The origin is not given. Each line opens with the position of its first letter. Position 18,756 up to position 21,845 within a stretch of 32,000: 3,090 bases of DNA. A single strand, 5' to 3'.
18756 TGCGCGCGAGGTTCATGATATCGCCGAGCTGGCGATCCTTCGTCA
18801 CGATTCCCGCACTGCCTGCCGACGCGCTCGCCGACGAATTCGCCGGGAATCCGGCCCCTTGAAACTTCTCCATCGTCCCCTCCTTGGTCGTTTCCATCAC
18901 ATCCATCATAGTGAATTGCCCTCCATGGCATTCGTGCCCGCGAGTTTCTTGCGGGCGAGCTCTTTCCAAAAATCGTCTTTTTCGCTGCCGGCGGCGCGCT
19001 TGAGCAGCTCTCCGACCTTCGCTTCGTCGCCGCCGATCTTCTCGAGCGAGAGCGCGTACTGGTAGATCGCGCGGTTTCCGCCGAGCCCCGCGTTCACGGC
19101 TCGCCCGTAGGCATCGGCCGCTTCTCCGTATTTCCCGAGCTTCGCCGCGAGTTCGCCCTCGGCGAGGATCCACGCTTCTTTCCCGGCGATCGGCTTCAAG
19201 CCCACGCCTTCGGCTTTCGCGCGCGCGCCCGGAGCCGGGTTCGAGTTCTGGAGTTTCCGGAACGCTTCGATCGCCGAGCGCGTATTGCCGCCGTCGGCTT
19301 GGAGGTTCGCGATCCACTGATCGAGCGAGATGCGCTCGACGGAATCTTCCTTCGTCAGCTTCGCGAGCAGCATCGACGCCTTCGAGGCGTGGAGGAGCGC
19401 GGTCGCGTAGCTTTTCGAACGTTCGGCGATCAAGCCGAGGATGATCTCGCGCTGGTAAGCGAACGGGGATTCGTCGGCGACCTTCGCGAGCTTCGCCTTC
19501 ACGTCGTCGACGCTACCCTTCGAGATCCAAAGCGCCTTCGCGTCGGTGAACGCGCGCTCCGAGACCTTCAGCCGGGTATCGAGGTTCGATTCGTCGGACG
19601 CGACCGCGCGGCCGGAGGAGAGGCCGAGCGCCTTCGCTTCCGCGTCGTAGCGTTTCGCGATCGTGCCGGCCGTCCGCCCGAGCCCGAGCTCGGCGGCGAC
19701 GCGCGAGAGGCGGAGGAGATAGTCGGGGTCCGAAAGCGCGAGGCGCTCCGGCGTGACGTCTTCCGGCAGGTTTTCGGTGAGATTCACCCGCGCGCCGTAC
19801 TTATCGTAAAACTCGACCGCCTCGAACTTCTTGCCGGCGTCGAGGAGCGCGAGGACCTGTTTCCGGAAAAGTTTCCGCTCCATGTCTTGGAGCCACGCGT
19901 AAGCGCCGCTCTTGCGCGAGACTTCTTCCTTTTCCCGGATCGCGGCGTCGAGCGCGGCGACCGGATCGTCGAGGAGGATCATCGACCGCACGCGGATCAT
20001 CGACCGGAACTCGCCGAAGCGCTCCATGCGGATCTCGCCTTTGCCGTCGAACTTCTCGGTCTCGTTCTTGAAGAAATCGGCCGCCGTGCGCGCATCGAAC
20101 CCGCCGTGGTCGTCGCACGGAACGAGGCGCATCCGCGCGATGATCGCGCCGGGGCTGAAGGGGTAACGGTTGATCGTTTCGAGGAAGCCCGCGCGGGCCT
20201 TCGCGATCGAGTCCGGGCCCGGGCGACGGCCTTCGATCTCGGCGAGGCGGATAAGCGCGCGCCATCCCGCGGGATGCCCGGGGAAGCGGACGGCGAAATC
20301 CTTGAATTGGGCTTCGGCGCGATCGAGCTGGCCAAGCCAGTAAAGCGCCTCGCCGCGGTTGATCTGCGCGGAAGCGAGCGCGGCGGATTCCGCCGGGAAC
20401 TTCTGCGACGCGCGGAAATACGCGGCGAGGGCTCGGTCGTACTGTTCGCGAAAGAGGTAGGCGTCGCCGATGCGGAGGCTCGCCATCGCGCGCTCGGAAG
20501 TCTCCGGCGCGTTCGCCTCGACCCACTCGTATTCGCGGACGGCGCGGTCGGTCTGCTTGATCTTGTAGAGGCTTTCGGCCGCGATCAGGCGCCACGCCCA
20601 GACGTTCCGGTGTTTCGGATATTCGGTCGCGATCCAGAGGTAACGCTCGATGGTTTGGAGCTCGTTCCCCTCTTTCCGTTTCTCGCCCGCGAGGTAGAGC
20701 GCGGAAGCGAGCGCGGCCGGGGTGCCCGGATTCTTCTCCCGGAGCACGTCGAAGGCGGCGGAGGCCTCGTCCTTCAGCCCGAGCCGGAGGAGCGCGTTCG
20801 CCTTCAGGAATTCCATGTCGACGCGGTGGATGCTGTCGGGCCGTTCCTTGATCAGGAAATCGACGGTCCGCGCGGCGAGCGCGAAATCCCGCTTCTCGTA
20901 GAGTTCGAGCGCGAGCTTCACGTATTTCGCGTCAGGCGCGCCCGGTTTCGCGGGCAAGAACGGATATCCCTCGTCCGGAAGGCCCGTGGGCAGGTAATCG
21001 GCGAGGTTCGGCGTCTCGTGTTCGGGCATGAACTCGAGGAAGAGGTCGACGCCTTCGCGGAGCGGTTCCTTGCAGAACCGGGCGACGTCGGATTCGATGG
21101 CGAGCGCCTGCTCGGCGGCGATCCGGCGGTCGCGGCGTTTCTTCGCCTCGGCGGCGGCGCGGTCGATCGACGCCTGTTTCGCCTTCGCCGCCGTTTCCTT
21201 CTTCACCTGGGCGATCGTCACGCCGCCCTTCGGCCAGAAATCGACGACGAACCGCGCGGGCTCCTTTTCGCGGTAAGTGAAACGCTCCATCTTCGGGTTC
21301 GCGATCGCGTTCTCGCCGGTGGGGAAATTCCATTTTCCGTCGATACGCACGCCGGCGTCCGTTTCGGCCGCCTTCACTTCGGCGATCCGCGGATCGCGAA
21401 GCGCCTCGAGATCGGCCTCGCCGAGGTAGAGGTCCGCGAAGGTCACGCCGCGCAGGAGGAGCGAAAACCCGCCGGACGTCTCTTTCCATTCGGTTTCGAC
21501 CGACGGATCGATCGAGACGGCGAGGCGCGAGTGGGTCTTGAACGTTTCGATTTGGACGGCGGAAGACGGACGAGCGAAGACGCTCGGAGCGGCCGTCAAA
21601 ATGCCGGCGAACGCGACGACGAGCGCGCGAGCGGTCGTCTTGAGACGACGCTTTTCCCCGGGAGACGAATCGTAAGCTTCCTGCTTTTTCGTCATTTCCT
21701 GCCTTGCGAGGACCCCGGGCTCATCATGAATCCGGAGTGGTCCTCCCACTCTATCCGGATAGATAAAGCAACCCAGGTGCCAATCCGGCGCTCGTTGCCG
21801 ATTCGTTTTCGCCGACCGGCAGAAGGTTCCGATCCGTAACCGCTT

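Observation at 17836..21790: Sigma-54 promoter driving a giant secreted TPR protein translationally coupled to a sensor-less sigma-54 activator, at the head of the flagellar operon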

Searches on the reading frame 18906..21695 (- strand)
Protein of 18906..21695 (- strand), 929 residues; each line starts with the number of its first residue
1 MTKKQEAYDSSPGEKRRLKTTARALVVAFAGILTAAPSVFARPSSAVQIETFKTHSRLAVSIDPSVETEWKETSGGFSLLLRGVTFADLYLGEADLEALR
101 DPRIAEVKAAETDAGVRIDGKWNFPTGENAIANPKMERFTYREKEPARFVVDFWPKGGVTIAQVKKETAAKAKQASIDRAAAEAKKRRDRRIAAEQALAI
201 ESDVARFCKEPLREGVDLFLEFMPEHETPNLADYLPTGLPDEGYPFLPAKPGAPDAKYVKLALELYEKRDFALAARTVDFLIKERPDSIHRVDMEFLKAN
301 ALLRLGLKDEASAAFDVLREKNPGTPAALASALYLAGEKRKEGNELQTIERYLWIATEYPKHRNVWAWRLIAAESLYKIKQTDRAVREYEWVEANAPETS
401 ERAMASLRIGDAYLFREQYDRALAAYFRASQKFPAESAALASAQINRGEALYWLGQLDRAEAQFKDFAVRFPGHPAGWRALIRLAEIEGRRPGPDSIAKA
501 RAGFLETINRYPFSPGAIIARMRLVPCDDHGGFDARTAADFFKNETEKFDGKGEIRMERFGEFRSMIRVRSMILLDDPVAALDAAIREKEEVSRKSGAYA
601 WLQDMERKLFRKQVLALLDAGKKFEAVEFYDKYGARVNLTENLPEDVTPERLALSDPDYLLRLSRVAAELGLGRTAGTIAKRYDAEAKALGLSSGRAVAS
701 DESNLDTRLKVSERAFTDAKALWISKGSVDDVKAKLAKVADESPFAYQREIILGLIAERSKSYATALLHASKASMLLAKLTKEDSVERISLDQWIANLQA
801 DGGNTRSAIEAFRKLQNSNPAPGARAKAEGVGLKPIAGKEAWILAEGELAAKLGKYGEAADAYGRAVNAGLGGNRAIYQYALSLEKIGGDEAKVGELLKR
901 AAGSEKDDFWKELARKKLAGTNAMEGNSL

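Call 4: search_protein_families(library=pfam, proteins=[window:18906-21695:-], max_evalue=0.01)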
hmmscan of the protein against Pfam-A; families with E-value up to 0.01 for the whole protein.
window:18906-21695:- (929 aa): 8 families
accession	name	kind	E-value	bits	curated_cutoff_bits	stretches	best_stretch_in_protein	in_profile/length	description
PF13174.12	TPR_6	-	1.6e-10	41.3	26.3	0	443-473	2-32/33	Tetratricopeptide repeat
PF13428.12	TPR_14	-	7.2e-08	32.8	23.5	1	443-484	3-44/44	Tetratricopeptide repeat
PF13432.12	TPR_16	-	2.5e-07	31.5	32.7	1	260-324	2-63/65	Tetratricopeptide repeat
PF09976.15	TPR_21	-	7.3e-06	26.3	25.5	1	327-465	36-170/193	Tetratricopeptide repeat-like domain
PF07719.23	TPR_2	-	1e-05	25.7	27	0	442-465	2-25/34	Tetratricopeptide repeat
PF00515.34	TPR_1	-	1.3e-05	25.2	27.8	0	407-429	5-27/34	Tetratricopeptide repeat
PF14559.12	TPR_19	-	0.001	19.8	25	0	417-481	5-65/68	Tetratricopeptide repeat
PF13181.12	TPR_8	-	0.0095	16.5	25.7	0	794-821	6-33/34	Tetratricopeptide repeat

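Call 5: search_protein_families(library=ncbifam, proteins=[window:18906-21695:-], max_evalue=0.001)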
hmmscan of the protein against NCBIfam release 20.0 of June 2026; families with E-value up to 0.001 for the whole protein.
window:18906-21695:- (929 aa): 2 families
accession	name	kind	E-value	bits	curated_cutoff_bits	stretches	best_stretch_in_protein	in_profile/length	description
TIGR02795.1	tol_pal_ybgF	equivalog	1.2e-18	67.8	90.1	3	414-523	13-118/119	tol-pal system protein YbgF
TIGR03302.1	OM_YfiO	subfamily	2.4e-13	50.1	81.4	1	414-530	44-164/239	outer membrane protein assembly factor BamD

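Call 6: find_homologous_proteins(query=window:18906-21695:-)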
Query window:18906-21695:- (929 aa): 58 proteins with E <= 0.001 among 8000 candidates.
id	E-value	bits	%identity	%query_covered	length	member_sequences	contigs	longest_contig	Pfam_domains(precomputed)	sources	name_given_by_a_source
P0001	0.0e+0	1667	80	100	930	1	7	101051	PF14559.13,PF09976.16,PF00515.35,PF13432.13,PF13428.13,PF13174.13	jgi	jgi:tetratricopeptide (TPR) repeat protein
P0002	0.0e+0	1661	80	100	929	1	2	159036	PF09976.16,PF00515.35,PF13432.13,PF13174.13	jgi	jgi:TolA-binding protein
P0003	0.0e+0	1606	77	100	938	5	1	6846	PF00515.35,PF13428.13,PF13174.13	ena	-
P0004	0.0e+0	1586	77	100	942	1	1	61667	PF09976.16,PF00515.35,PF13432.13,PF13428.13,PF07719.24,PF13174.13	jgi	jgi:tetratricopeptide (TPR) repeat protein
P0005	0.0e+0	1551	75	100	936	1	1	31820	PF13432.13,PF13428.13,PF07719.24,PF13174.13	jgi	jgi:tetratricopeptide (TPR) repeat protein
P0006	0.0e+0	1455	71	100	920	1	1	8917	PF09976.16,PF13432.13,PF13428.13,PF07719.24,PF13174.13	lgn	-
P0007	0.0e+0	1434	71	100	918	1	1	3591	PF13432.13,PF13428.13,PF13174.13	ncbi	-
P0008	0.0e+0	1428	72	95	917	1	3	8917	PF13432.13,PF13428.13,PF13174.13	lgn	-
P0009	0.0e+0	1422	70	98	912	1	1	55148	PF00515.35,PF13432.13,PF13428.13,PF07719.24,PF13174.13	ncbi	-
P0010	0.0e+0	1420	71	95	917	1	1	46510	PF09976.16,PF00515.35,PF13432.13,PF13428.13,PF13174.13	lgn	-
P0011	0.0e+0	1380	66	100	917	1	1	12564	PF09976.16,PF00515.35,PF13432.13,PF13428.13,PF07719.24,PF13174.13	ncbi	-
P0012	0.0e+0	1346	66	100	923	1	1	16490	PF14559.13,PF00515.35,PF13432.13,PF13428.13,PF13174.13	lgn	-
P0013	0.0e+0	1346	66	100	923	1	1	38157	PF14559.13,PF09976.16,PF00515.35,PF13432.13,PF13428.13,PF13174.13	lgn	-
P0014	0.0e+0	1307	64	96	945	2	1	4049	PF09976.16,PF13525.13,PF00515.35,PF13428.13,PF13174.13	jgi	jgi:tetratricopeptide (TPR) repeat protein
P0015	0.0e+0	1306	63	100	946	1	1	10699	PF13525.13,PF13428.13,PF13174.13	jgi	jgi:tetratricopeptide (TPR) repeat protein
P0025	6.4e-215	734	42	98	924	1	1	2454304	PF14559.13,PF09976.16,PF13428.13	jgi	jgi:TolA-binding protein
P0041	7.1e-170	585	39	91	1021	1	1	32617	-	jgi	jgi:tetratricopeptide (TPR) repeat protein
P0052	2.4e-150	521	36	96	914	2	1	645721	PF09976.16,PF00515.35,PF13181.13,PF07719.24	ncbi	-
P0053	3.9e-150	520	35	96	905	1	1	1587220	PF14559.13,PF09976.16,PF13432.13,PF13428.13,PF13174.13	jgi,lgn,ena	jgi:tetratricopeptide (TPR) repeat protein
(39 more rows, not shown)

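Call 7: find_encoding_contigs(protein=P0025, flank=8000, max_places=2)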
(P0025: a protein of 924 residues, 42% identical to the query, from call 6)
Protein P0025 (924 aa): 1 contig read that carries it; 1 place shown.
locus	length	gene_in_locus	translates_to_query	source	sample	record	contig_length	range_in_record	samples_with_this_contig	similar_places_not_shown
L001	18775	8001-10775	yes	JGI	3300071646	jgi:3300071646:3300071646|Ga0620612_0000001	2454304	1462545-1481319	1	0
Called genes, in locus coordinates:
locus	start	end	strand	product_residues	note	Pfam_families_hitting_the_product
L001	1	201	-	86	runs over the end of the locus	-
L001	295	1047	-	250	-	-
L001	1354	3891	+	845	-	PF16313:DUF4953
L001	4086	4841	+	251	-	-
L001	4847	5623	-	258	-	PF02470:MlaD, PF28544:Helical_needle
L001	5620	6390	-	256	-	PF00005:ABC_tran, PF13304:AAA_21 (weak)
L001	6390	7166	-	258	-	PF02405:MlaE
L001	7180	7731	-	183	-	-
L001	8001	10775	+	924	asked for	PF09976:TPR_21, PF13428:TPR_14 (faint), PF14559:TPR_19 (faint)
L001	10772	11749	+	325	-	PF00158:Sigma54_activat, PF14532:Sigma54_activ_2, PF07724:AAA_2 (weak), PF07728:AAA_5, PF25601:AAA_lid_14, PF02954:HTH_8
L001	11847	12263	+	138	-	PF00460:Flg_bb_rod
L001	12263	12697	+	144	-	PF00460:Flg_bb_rod (weak), PF06429:Flg_bbr_C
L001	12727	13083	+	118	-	PF02049:FliE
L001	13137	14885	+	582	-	PF01514:YscJ_FliF, PF08345:YscJ_FliF_C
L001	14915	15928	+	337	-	PF03448:MgtE_N (faint), PF14842:FliG_N, PF14841:FliG_M, PF14842:FliG_N (weak), PF01706:FliG_C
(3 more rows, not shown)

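Call 8: find_encoding_contigs(protein=P0053, flank=8000, max_places=2)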
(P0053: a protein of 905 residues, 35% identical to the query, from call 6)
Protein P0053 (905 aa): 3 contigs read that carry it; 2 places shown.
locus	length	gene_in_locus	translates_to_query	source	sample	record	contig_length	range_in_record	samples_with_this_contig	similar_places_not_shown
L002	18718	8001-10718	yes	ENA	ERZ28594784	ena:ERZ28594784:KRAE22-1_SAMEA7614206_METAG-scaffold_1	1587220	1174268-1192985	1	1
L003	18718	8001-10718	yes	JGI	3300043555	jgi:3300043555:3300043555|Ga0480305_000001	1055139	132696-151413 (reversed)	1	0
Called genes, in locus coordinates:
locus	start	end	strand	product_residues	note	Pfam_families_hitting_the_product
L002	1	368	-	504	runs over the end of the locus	PF00263:Secretin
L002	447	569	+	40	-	-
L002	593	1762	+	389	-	PF00438:S-AdoMet_synt_N, PF02772:S-AdoMet_synt_M, PF02773:S-AdoMet_synt_C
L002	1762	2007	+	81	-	-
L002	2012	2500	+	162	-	-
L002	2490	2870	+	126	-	-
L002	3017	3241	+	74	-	-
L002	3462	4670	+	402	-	PF00158:Sigma54_activat, PF14532:Sigma54_activ_2, PF07728:AAA_5, PF25601:AAA_lid_14, PF02954:HTH_8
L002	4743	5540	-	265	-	PF02470:MlaD, PF28544:Helical_needle (weak)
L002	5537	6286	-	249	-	PF00005:ABC_tran, PF13304:AAA_21 (weak)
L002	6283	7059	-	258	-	PF02405:MlaE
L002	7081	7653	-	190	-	-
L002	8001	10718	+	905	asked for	PF13428:TPR_14 (faint), PF14559:TPR_19 (faint), PF09976:TPR_21 (weak), PF13432:TPR_16 (faint), PF13174:TPR_6 (faint)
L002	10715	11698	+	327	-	PF00158:Sigma54_activat, PF14532:Sigma54_activ_2, PF07724:AAA_2 (weak), PF07728:AAA_5 (weak), PF25601:AAA_lid_14, PF02954:HTH_8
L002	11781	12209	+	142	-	PF00460:Flg_bb_rod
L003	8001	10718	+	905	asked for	PF13428:TPR_14 (faint), PF14559:TPR_19 (faint), PF09976:TPR_21 (weak), PF13432:TPR_16 (faint), PF13174:TPR_6 (faint)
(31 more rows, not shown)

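Call 9: find_encoding_contigs(protein=P0052, flank=8000, max_places=2)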
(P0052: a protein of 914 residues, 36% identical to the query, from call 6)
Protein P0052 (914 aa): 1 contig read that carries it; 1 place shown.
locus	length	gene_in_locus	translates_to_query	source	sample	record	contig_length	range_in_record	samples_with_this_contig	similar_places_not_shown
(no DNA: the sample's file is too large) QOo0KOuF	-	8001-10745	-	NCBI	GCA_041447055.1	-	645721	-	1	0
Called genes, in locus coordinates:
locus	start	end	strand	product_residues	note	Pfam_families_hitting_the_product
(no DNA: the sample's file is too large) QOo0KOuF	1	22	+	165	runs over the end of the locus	-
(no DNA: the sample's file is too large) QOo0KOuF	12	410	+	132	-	-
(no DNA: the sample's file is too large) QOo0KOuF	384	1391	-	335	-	-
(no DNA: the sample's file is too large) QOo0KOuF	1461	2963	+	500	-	PF01645:Glu_synthase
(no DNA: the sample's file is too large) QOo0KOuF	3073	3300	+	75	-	-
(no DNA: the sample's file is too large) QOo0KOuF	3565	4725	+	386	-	PF00158:Sigma54_activat, PF14532:Sigma54_activ_2, PF00004:AAA (faint), PF07728:AAA_5, PF25601:AAA_lid_14, PF02954:HTH_8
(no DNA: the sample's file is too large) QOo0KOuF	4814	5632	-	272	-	PF02470:MlaD, PF28544:Helical_needle (faint)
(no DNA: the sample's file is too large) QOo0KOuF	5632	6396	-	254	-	PF00005:ABC_tran, PF13304:AAA_21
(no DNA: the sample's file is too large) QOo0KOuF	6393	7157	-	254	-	PF02405:MlaE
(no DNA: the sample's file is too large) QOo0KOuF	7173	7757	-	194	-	-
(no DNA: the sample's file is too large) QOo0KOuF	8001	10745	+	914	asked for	PF00515:TPR_1 (faint), PF07719:TPR_2 (faint), PF09976:TPR_21 (faint), PF13181:TPR_8 (faint)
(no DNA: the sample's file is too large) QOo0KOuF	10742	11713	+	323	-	PF00158:Sigma54_activat, PF14532:Sigma54_activ_2, PF07724:AAA_2 (weak), PF07728:AAA_5 (weak), PF25601:AAA_lid_14, PF02954:HTH_8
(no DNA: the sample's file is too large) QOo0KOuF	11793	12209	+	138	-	PF00460:Flg_bb_rod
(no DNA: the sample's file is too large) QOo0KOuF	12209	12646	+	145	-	PF00460:Flg_bb_rod, PF06429:Flg_bbr_C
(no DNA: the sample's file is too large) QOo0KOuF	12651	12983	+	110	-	PF02049:FliE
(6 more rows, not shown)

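Call 12: find_related_loci(query=A1, collection=genome_contigs, flank=7000)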
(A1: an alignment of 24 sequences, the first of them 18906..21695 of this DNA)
Query A1 (929 aa) in genome_contigs; peptide patterns used: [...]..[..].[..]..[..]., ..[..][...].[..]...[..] (x = any residue, [..] = any of these).
114 stretches matched a pattern; 48 encode a relative of the query (tblastn E <= 1e-3); 48 distinct loci.
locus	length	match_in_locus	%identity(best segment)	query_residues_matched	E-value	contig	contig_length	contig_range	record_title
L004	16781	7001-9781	70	1-929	0e+0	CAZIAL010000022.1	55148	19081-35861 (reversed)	MAG TPA_asm: uncultured Bacteriovoracaceae bacterium isolate SRP329715_co2_37 genome assembly, contig: NODE_1197_length_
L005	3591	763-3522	71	1-929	0e+0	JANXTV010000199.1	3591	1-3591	MAG: Oligoflexia bacterium isolate 339R_metabat_159 339R_k141_816631, whole genome shotgun sequence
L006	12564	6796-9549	66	2-929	0e+0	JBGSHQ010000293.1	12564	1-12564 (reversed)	MAG: Bdellovibrionia bacterium isolate JTS-AC109 k141_1253731, whole genome shotgun sequence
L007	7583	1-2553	70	75-927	0e+0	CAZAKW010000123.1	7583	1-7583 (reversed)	MAG TPA_asm: uncultured Bacteriovoracaceae bacterium isolate SRP329715_co2_196 genome assembly, contig: NODE_16864_lengt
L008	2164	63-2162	82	42-743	0e+0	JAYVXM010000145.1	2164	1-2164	MAG: Bdellovibrionales bacterium isolate GL85_DN_concoct_39 GL85_DN_concoct_39_144, whole genome shotgun sequence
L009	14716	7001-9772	64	1-929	0e+0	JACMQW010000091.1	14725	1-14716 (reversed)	MAG: Oligoflexia bacterium isolate LF-bin-469 FL-bin-469-contig-k141_2597092, whole genome shotgun sequence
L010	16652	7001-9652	49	47-927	0e+0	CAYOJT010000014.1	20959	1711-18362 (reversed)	MAG TPA_asm: uncultured Bacteriovoracaceae bacterium isolate SRP189682_co1_492 genome assembly, contig: NODE_4524_length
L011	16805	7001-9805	42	31-920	0e+0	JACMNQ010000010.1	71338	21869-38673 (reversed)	MAG: Oligoflexia bacterium isolate LF-bin-178 FL-bin-178-contig-k141_298486, whole genome shotgun sequence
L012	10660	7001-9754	41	26-928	0e+0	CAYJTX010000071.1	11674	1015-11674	MAG TPA_asm: uncultured Bacteriovoracaceae bacterium isolate ERP125453_co1_289 genome assembly, contig: NODE_6271_length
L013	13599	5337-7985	43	26-916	0e+0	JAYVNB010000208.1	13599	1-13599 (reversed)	MAG: Bacteriovoracaceae bacterium isolate GL65_DN_concoct_128 GL65_DN_concoct_128_207, whole genome shotgun sequence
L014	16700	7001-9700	40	25-920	0e+0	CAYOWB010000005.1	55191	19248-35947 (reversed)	MAG TPA_asm: uncultured Bacteriovoracaceae bacterium isolate SRP290908_co2_381 genome assembly, contig: NODE_665_length_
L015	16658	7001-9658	40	46-919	0e+0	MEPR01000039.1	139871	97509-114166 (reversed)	MAG: Bdellovibrionales bacterium GWB1_55_8 gwb1_scaffold_215, whole genome shotgun sequence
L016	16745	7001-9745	38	18-918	0e+0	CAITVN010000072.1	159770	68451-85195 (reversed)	MAG: Oligoflexia bacterium isolate LJ_bin-4497 genome assembly, contig: bin-4497:072/244, whole genome shotgun sequence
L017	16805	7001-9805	39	12-921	0e+0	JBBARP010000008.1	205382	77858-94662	MAG: Bdellovibrionia bacterium isolate EUL_222 ctg8-EUL_222, whole genome shotgun sequence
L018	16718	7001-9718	39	16-919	0e+0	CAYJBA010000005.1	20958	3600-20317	MAG TPA_asm: uncultured Bacteriovoracaceae bacterium isolate ERP119705_co9_199 genome assembly, contig: NODE_2680_length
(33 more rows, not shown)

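Call 18: search_solved_structures(query=A1, max_evalue=1)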
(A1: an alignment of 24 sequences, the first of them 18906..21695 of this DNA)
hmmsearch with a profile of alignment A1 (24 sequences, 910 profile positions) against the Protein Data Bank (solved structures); distinct sequences matched with E-value up to 1: 21.
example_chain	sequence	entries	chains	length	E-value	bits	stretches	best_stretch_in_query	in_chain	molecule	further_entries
2wqh_A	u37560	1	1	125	0.00011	23.8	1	389-469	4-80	CTPR3Y3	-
6g5s_A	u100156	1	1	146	0.00011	23.7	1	420-515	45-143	Cell division coordinator CpoB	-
8ump_A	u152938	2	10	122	0.00028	22.4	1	361-466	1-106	T33-ml35-redesigned-TPR-domain-fold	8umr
2pl2_A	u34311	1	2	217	0.0013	20.2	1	815-878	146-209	Hypothetical conserved protein TTC0263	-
8far_A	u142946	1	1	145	0.0026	19.2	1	826-879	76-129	I432-1-CC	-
8cus_A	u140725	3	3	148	0.0035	18.8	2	826-878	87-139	I432-1(NaCl) Chain A | I432-1(Imd) Chain A | I432-1-X3 Chain A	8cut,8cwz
6b85_J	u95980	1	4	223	0.005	18.3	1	823-897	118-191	TMHC4_R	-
2xev_A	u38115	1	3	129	0.0066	17.9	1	440-515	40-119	YBGF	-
4f3v_A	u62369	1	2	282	0.045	15.1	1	295-354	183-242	ESX-1 secretion system protein EccA1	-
11kc_A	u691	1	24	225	0.052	14.9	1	823-897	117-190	Designed nanoparticle O43-TM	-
8fwd_1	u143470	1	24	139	0.057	14.8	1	823-876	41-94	O43-rpxdoc-EK1_B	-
1na3_A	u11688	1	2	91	0.067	14.6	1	389-463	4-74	designed protein CTPR2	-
8zht_B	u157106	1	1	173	0.16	13.3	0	390-432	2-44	Tetratricopeptide repeat protein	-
2dba_A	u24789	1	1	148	0.21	13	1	807-871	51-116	Smooth muscle cell associated protein-1, isoform 2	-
1na0_A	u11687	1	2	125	0.25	12.7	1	389-469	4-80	designed protein CTPR3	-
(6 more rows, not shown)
